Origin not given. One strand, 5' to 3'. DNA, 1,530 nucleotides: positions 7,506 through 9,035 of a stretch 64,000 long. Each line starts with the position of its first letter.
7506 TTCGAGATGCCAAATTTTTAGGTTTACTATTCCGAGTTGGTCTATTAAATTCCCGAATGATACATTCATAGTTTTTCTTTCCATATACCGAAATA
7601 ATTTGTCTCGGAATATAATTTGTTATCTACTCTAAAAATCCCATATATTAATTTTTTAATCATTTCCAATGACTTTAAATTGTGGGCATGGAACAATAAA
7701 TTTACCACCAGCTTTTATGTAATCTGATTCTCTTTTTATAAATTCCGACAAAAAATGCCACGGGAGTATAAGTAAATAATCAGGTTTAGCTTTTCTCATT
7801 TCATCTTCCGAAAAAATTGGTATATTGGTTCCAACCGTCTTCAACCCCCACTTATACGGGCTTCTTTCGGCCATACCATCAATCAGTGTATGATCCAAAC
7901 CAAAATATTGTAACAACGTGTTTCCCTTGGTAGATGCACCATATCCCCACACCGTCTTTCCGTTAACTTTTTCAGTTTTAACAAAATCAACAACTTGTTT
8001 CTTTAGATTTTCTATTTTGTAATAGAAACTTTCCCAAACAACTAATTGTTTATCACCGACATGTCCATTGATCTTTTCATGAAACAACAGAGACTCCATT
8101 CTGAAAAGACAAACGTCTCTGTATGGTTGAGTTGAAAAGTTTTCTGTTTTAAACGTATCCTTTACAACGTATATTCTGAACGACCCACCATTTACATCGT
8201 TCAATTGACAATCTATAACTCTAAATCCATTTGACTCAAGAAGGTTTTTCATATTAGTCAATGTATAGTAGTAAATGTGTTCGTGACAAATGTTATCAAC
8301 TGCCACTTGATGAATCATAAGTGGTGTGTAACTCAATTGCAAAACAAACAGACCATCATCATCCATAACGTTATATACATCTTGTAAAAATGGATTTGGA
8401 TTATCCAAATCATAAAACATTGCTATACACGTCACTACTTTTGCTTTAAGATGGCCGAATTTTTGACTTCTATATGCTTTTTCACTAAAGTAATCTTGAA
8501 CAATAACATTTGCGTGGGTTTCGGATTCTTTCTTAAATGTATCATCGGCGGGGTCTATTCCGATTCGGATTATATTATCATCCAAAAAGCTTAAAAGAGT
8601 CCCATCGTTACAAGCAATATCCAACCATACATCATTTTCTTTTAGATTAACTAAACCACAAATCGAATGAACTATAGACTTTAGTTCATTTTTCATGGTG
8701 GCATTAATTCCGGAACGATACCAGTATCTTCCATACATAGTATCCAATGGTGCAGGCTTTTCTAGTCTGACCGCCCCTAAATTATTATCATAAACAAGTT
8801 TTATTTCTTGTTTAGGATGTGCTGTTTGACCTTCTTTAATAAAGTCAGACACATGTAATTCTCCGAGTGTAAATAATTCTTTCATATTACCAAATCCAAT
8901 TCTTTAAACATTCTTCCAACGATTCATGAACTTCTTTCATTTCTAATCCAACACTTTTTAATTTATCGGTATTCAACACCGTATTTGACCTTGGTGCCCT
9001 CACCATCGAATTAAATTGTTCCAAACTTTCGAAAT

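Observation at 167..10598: Virus-borne dTDP-deoxyhexose pathway with a C-methyltransferase and a battery of glycosyltransferases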

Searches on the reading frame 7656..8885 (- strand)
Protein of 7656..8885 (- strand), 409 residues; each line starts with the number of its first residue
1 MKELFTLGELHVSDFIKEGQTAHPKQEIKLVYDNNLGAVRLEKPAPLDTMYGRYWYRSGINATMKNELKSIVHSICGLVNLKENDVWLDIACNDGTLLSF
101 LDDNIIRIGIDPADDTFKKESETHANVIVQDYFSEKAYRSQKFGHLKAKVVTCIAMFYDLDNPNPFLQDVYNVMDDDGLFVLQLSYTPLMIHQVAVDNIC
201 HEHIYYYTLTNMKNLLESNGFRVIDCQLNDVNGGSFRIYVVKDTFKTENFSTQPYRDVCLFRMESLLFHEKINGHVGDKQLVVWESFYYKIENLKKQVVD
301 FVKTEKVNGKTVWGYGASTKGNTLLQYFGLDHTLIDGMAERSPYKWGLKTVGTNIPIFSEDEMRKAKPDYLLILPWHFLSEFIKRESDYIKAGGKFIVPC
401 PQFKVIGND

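Call 3: search_protein_families(library=pfam, proteins=[window:7656-8885:-], max_evalue=0.01)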
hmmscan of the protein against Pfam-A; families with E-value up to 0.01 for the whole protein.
window:7656-8885:- (409 aa): 4 families
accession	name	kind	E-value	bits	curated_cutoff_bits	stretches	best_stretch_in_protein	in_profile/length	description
PF08484.17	Methyltransf_14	-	2e-40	138.7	23.5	1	231-401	2-160/160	C-methyltransferase C-terminal domain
PF13489.12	Methyltransf_23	-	1.2e-14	54.8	27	1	66-224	7-162/164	Methyltransferase domain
PF08242.18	Methyltransf_12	-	0.00018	22.6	30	1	88-180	1-98/98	Methyltransferase domain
PF08241.18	Methyltransf_11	-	0.00067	20.7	21.2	1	88-182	1-95/95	Methyltransferase domain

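Call 4: search_protein_families(library=ncbifam, proteins=[window:7656-8885:-], max_evalue=0.01)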
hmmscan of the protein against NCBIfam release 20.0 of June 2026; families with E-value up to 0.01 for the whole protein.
window:7656-8885:- (409 aa): 1 family
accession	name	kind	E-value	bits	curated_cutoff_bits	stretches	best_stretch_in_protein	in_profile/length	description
NF045667.1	MTase_DVU1556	equivalog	0.00061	19.3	155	1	75-226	14-165/213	DVU_1556 family methyltransferase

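Call 10: find_homologous_proteins(query=window:7656-8885:-)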
Query window:7656-8885:- (409 aa): 7979 proteins with E <= 0.001 among 8000 candidates; the best 120 are listed.
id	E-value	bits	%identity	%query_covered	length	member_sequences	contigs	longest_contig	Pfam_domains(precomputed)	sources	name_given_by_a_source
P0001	1.0e-260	882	91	100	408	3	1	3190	PF13489.13,PF08484.18,PF08242.19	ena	-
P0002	1.4e-231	786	82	100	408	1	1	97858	PF13489.13,PF08484.18,PF08241.19,PF08242.19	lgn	-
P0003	7.0e-220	748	78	100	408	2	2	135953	PF13489.13,PF08484.18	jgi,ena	jgi:hypothetical protein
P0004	7.2e-204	695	74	100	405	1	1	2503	PF13489.13,PF08484.18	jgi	jgi:hypothetical protein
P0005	2.2e-201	687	73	100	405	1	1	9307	PF13489.13,PF08484.18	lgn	-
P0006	1.5e-200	684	72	100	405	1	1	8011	PF13489.13,PF08484.18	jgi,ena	-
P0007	2.6e-200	683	73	100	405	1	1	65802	PF13489.13,PF08484.18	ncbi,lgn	-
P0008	3.9e-199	680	73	100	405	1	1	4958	PF13489.13,PF08484.18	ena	-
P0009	1.1e-198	678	72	100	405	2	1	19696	PF13489.13,PF08484.18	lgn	-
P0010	2.9e-198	677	73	100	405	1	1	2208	PF13489.13,PF08484.18,PF08241.19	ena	-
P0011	2.7e-196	670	71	100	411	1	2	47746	PF13489.13,PF08484.18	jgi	jgi:hypothetical protein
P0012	1.2e-195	668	71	100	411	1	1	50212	PF13489.13,PF08484.18,PF08242.19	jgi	jgi:SAM-dependent methyltransferase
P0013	5.6e-194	663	69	100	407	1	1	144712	PF13489.13,PF08484.18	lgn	-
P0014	7.7e-194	662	71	99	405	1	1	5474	PF13489.13,PF08484.18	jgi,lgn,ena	-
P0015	1.4e-193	661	70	100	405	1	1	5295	PF13489.13,PF08484.18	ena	-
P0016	2.5e-192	657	69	99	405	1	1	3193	PF13489.13,PF08484.18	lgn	-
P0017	9.2e-190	649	67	100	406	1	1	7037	PF13489.13,PF08484.18,PF08242.19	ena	-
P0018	1.9e-189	648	68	100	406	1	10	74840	PF13489.13,PF08484.18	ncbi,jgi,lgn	jgi:NDP-4-keto-2,6-dideoxyhexose 3-C-methyltransferase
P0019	2.2e-189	647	68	100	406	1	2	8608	PF13489.13,PF08484.18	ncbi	-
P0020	3.3e-189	647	66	100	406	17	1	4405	PF13489.13,PF08484.18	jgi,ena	jgi:hypothetical protein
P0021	9.1e-189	645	66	100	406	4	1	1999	PF13489.13,PF08484.18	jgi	jgi:hypothetical protein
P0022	1.2e-188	645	66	100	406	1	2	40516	PF13489.13,PF08484.18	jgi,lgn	-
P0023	1.3e-188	645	68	100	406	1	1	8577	PF13489.13,PF08484.18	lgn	-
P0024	1.5e-188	645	68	100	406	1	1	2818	PF13489.13,PF08484.18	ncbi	-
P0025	2.7e-188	644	66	100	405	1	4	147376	PF13489.13,PF08484.18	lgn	-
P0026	2.9e-188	644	67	100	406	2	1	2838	PF13489.13,PF08484.18,PF08242.19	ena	-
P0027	3.4e-188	643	65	100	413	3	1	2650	PF13489.13,PF08484.18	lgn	-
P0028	4.8e-188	643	66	100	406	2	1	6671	PF13489.13,PF08484.18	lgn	-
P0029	6.1e-188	643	66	100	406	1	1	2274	PF13489.13,PF08484.18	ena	-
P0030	6.2e-188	643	66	100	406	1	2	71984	PF13489.13,PF08484.18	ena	-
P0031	1.6e-187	641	65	100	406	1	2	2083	PF13489.13,PF08484.18,PF08242.19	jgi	jgi:hypothetical protein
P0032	3.1e-187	640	67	100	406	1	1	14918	PF13489.13,PF08484.18,PF08242.19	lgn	-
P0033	6.4e-187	639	67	100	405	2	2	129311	PF13489.13,PF08484.18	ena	-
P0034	6.7e-187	639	67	100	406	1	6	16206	PF13489.13,PF08484.18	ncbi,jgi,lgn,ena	jgi:hypothetical protein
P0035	9.3e-187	639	68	100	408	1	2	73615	PF13489.13,PF08484.18,PF08241.19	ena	-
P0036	1.7e-186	638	66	99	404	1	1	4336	PF13489.13,PF08484.18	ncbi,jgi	jgi:hypothetical protein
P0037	1.8e-186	638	65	100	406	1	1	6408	PF13489.13,PF08484.18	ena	-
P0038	2.0e-186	638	67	99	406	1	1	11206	PF13489.13,PF08484.18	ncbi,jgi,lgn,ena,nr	ncbi:MAG TPA: class I SAM-dependent methyltransferase [Anaerovoracaceae bacterium]|nr:class I SAM-de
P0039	2.5e-186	637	67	100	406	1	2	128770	PF13489.13,PF08484.18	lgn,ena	-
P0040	4.8e-186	636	66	100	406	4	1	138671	PF13489.13,PF08484.18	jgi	jgi:hypothetical protein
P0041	4.8e-186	636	65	100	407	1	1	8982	PF13489.13,PF08484.18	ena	-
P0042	5.7e-186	636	66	100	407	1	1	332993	PF13489.13,PF08484.18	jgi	jgi:cyclopropane fatty-acyl-phospholipid synthase-like methyltransferase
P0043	9.2e-186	635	65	100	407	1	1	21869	PF13489.13,PF08484.18,PF08241.19,PF08242.19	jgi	jgi:hypothetical protein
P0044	1.1e-185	635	66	100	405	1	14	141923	PF13489.13,PF08484.18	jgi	jgi:NDP-4-keto-2,6-dideoxyhexose 3-C-methyltransferase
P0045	1.2e-185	635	65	100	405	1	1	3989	PF13489.13,PF08484.18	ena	-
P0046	1.4e-185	635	65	100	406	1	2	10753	PF13489.13,PF08484.18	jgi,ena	jgi:hypothetical protein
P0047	1.9e-185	634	66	100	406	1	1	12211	PF13489.13,PF08484.18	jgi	-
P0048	2.0e-185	634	66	100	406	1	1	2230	PF13489.13,PF08484.18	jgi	jgi:hypothetical protein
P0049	2.4e-185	634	65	99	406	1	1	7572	PF13489.13,PF08484.18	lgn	-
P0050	3.6e-185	633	67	99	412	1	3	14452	PF13489.13,PF08484.18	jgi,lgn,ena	jgi:hypothetical protein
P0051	4.3e-185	633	67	100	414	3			PF13489.13,PF08484.18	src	-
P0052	4.4e-185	633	66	99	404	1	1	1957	PF13489.13,PF08484.18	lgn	-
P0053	4.4e-185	633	65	100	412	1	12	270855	PF13489.13,PF08484.18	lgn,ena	-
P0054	5.2e-185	633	65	100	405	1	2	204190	PF13489.13,PF08484.18,PF08242.19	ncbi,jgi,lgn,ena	jgi:hypothetical protein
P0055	5.4e-185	633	66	100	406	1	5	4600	PF13489.13,PF08484.18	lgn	-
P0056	8.5e-185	632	65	100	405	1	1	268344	PF13489.13,PF08484.18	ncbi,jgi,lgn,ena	jgi:hypothetical protein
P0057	1.0e-184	632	66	99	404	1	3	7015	PF13489.13,PF08484.18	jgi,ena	jgi:hypothetical protein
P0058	1.2e-184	632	66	100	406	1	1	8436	PF13489.13,PF08484.18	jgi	-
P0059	1.3e-184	632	66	100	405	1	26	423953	PF13489.13,PF08484.18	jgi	jgi:NDP-4-keto-2,6-dideoxyhexose 3-C-methyltransferase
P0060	2.5e-184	631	66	99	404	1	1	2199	PF13489.13,PF08484.18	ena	-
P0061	2.5e-184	631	64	100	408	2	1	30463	PF13489.13,PF08484.18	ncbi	ncbi:MAG: class I SAM-dependent methyltransferase [archaeon]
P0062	2.6e-184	631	66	99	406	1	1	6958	PF13489.13,PF08484.18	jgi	jgi:predicted DNA-binding protein YlxM (UPF0122 family)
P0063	2.6e-184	631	66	99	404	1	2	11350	PF13489.13,PF08484.18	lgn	-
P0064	2.7e-184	631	64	100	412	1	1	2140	PF13489.13,PF08484.18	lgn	-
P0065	2.8e-184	631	65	100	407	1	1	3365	PF13489.13,PF08484.18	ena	-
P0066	3.4e-184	630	67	99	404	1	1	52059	PF13489.13,PF08484.18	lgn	-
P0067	3.4e-184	630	66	100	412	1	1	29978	PF13489.13,PF08484.18,PF08242.19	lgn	-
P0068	5.4e-184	630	66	100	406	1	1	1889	PF13489.13,PF08484.18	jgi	-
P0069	9.9e-184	629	66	99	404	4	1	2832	PF13489.13,PF08484.18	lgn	-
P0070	1.2e-183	629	66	99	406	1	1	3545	PF13489.13,PF08484.18,PF08241.19,PF08242.19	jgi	-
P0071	1.2e-183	628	67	100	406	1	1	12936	PF13489.13,PF08484.18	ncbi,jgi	jgi:hypothetical protein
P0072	1.5e-183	628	67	100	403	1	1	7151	PF13489.13,PF08484.18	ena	-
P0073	1.5e-183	628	65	100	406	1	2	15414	PF13489.13,PF08484.18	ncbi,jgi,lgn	jgi:NDP-4-keto-2,6-dideoxyhexose 3-C-methyltransferase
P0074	1.6e-183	628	64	100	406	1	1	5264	PF13489.13,PF08484.18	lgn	-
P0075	1.9e-183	628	65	100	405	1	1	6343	PF13489.13,PF08484.18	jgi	jgi:hypothetical protein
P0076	1.9e-183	628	66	99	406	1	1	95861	PF13489.13,PF08484.18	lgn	-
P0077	1.9e-183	628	67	100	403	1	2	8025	PF13489.13,PF08484.18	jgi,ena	-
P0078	2.0e-183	628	65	100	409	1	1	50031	PF13489.13,PF08484.18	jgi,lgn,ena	jgi:hypothetical protein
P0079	2.1e-183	628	66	100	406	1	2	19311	PF13489.13,PF08484.18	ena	-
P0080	3.1e-183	627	64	100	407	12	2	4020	PF13489.13,PF08484.18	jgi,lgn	-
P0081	4.1e-183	627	67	99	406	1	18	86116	PF13489.13,PF08484.18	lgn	-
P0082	5.2e-183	626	66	99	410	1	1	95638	PF13489.13,PF08484.18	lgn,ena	-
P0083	5.3e-183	626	66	100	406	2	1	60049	PF13489.13,PF08484.18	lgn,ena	-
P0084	6.2e-183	626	67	100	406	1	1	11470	PF13489.13,PF08484.18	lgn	-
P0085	7.5e-183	626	64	100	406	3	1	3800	PF13489.13,PF08484.18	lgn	-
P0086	7.7e-183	626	65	100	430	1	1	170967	PF13489.13,PF08484.18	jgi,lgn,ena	-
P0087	7.8e-183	626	66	99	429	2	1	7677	PF13489.13,PF08484.18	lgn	-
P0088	8.7e-183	626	66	100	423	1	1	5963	PF13489.13,PF08484.18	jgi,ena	-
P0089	9.0e-183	626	65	100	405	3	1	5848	PF13489.13,PF08484.18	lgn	-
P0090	9.0e-183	626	65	100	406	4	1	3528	PF13489.13,PF08484.18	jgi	jgi:hypothetical protein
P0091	9.3e-183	626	65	100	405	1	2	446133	PF13489.13,PF08484.18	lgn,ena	-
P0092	1.0e-182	625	65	100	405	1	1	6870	PF13489.13,PF08484.18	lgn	-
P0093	1.1e-182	625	65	99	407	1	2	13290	PF13489.13,PF08484.18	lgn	-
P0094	1.3e-182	625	65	100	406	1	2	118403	PF13489.13,PF08484.18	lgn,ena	-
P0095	1.4e-182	625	65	99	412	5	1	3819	PF13489.13,PF08484.18,PF08242.19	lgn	-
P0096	1.6e-182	625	67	99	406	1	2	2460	PF13489.13,PF08484.18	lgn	-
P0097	2.1e-182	624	65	100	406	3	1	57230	PF13489.13,PF08484.18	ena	-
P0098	2.1e-182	624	66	100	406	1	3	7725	PF13489.13,PF08484.18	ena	-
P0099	2.3e-182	624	66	100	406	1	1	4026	PF13489.13,PF08484.18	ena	-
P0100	2.5e-182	624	66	100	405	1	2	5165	PF13489.13,PF08484.18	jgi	jgi:2-polyprenyl-3-methyl-5-hydroxy-6-metoxy-1,4-benzoquinol methylase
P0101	2.6e-182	624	65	100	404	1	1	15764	PF13489.13,PF08484.18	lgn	-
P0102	3.0e-182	624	66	100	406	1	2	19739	PF13489.13,PF08484.18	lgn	-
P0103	3.1e-182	624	64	100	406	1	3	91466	PF13489.13,PF08484.18,PF08242.19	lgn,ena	-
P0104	3.2e-182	624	65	100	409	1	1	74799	PF13489.13,PF08484.18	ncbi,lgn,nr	ncbi:methyltransferase domain-containing protein [Candidatus Woesearchaeota archaeon]|nr:methyltrans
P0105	3.5e-182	624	64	100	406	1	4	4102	PF13489.13,PF08484.18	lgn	-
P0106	3.6e-182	624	67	100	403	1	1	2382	PF13489.13,PF08484.18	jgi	jgi:SAM-dependent methyltransferase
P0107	4.0e-182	623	64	100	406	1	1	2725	PF13489.13,PF08484.18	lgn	-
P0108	4.1e-182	623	65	100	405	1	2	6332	PF13489.13,PF08484.18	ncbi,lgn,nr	ncbi:MAG TPA: class I SAM-dependent methyltransferase [Candidatus Saccharimonadia bacterium]|nr:clas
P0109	4.1e-182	623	65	100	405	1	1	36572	PF13489.13,PF08484.18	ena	-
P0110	4.3e-182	623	64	100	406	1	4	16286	PF13489.13,PF08484.18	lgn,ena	-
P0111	4.3e-182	623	65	100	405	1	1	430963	PF13489.13,PF08484.18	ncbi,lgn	-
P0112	4.4e-182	623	64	100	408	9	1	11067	PF13489.13,PF08484.18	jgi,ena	-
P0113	4.5e-182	623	65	99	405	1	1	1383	PF13489.13,PF08484.18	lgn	-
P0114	4.7e-182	623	64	100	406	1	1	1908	PF13489.13,PF08484.18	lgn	-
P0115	4.7e-182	623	65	100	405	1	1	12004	PF13489.13,PF08484.18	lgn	-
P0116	4.7e-182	623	65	99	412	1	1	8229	PF13489.13,PF08484.18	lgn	-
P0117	5.0e-182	623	65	100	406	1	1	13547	PF13489.13,PF08484.18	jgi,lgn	jgi:hypothetical protein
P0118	5.5e-182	623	65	100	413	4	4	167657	PF13489.13,PF08484.18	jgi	jgi:hypothetical protein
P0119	5.5e-182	623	65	100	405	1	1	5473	PF13489.13,PF08484.18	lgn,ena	-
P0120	5.6e-182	623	64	100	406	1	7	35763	PF13489.13,PF08484.18,PF08242.19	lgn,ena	-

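Call 11: search_solved_structures(query=window:7656-8885:-, max_evalue=0.001, show_alignments=2)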
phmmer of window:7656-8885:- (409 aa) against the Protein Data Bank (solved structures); distinct sequences matched with E-value up to 0.001: 11.
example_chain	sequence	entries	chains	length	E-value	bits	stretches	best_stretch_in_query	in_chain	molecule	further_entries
4rv9_A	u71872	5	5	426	8.4e-36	126.6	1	39-405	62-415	D-mycarose 3-C-methyltransferase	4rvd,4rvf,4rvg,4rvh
4e2w_A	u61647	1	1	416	4e-27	98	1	36-403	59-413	TcaB9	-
3ndi_A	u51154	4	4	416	7.4e-27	97.1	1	36-403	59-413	Methyltransferase | TcaB9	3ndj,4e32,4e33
4e2x_A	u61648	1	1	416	7.4e-27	97.1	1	36-403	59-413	TcaB9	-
4e30_A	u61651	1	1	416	1e-26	96.6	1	36-403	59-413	TcaB9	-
4e31_A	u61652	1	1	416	1.8e-26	95.8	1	36-403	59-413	TcaB9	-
4e2y_A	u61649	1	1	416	1.9e-26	95.8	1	36-403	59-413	TcaB9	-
4e2z_A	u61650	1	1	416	7e-26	93.9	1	36-403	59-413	TcaB9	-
5t64_A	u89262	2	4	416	1.2e-23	86.6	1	36-405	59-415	Sugar 3-C-methyl transferase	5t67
5t6b_A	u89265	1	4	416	7e-23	84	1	36-403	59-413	Sugar 3-C-methyl transferase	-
7qos_A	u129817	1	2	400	0.00028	22.8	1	76-205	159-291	Cyclopropane-fatty-acyl-phospholipid synthase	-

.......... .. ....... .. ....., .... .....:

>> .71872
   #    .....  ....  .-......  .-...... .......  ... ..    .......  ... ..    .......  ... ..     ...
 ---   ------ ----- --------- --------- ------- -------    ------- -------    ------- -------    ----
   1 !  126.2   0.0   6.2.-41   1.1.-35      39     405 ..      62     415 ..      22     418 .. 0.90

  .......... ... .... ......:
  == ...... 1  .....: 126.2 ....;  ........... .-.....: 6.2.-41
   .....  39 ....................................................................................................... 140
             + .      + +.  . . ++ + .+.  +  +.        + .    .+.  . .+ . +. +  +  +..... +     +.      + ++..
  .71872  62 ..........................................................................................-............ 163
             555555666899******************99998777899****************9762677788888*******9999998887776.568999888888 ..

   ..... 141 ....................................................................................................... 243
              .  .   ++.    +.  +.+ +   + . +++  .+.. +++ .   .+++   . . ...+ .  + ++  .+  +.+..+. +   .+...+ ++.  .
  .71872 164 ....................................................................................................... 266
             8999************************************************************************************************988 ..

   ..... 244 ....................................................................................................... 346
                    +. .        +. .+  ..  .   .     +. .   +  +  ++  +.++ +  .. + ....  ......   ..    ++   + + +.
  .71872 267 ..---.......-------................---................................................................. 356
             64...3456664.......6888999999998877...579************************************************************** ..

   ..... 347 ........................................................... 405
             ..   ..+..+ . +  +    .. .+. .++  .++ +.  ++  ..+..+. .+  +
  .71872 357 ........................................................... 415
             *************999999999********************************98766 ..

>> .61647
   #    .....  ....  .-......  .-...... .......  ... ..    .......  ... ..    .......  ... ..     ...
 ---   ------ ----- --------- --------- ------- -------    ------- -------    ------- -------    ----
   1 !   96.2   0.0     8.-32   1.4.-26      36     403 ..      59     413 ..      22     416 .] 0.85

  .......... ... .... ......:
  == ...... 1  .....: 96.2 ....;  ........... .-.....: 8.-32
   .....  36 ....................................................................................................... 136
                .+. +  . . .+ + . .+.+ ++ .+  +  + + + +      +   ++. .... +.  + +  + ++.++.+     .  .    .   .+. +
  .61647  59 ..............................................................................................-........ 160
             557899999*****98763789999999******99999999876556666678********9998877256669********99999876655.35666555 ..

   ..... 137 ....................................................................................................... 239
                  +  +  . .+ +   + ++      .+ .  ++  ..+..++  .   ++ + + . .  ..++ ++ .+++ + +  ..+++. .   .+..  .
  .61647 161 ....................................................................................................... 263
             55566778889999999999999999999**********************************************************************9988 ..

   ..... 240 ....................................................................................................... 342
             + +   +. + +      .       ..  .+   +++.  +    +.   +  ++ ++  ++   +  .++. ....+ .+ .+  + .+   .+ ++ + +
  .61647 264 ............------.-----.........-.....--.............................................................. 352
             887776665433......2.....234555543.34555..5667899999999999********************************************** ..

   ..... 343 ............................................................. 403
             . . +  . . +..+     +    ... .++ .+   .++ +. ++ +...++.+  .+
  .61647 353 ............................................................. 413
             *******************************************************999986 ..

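Call 13: find_encoding_contigs(protein=P0002, flank=10000, max_places=2)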
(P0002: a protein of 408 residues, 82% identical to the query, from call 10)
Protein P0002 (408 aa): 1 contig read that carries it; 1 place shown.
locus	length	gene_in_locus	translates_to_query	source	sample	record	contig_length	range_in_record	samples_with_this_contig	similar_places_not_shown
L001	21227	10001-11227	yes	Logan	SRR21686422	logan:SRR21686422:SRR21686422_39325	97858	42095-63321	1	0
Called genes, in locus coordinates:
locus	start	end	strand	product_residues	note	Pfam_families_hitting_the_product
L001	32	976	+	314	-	PF07724:AAA_2 (weak), PF07728:AAA_5, PF00004:AAA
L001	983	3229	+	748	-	-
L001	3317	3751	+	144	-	-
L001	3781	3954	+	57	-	-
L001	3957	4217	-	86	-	-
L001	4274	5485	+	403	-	PF14236:DruA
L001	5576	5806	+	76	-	-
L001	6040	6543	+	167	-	PF16790:Phage_clamp_A (weak)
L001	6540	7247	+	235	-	-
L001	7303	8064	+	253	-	PF14236:DruA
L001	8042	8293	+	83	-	-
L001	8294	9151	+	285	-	PF00483:NTP_transferase, PF12804:NTP_transf_3 (weak)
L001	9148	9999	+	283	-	PF01370:Epimerase, PF04321:RmlD_sub_bind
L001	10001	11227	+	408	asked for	PF13489:Methyltransf_23, PF08241:Methyltransf_11 (weak), PF08242:Methyltransf_12 (weak), PF08484:Methyltransf_14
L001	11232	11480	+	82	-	PF14063:DUF4254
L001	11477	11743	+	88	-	-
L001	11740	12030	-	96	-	-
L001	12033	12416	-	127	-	-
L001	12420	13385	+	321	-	PF01073:3Beta_HSD, PF01370:Epimerase, PF02719:Polysacc_synt_2, PF04321:RmlD_sub_bind, PF07993:NAD_binding_4, PF16363:GDP_Man_Dehyd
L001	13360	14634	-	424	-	PF00535:Glycos_transf_2, PF10111:Glyco_tranf_2_2 (faint), PF13641:Glyco_tranf_2_3 (weak), PF02709:Glyco_transf_7C (faint)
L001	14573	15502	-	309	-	-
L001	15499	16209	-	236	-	PF25072:DUF7796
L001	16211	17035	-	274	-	PF01531:Glyco_transf_11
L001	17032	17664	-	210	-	-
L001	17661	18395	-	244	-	PF00535:Glycos_transf_2 (weak)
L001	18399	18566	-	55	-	-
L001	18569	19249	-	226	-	PF07460:NUMOD3 (faint)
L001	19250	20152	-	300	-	PF00535:Glycos_transf_2, PF10111:Glyco_tranf_2_2 (faint)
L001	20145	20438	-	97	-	-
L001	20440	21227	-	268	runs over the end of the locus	PF20102:DUF6492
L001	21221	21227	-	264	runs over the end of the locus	-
